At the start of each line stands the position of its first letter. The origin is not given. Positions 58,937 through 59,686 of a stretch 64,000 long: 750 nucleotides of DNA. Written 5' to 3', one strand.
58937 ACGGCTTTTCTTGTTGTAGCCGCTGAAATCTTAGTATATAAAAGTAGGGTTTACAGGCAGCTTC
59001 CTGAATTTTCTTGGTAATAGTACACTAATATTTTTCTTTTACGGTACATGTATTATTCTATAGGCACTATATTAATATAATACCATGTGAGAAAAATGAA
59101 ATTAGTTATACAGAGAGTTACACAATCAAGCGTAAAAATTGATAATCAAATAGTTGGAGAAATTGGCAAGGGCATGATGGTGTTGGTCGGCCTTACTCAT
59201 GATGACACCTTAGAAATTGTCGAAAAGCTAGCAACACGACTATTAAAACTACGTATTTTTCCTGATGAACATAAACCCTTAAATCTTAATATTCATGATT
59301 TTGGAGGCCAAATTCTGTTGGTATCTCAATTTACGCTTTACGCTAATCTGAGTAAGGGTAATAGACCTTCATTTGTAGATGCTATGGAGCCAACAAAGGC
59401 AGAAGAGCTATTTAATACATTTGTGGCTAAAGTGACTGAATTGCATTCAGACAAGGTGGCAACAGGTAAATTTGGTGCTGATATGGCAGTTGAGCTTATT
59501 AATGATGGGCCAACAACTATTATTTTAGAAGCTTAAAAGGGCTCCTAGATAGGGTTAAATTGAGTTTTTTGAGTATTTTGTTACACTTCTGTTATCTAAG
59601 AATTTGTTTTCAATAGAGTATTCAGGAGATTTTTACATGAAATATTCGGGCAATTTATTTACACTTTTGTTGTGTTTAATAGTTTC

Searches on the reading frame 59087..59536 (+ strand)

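Call 86: search_protein_families(library=pfam, proteins=[window:59087-59536:+], max_evalue=0.0001)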
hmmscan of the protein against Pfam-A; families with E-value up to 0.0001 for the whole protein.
window:59087-59536:+ (149 aa): 1 family
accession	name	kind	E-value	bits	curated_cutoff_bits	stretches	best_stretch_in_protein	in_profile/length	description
PF02580.21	Tyr_Deacylase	-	1.1e-56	191.6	25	1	5-148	1-144/144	D-Tyr-tRNA(Tyr) deacylase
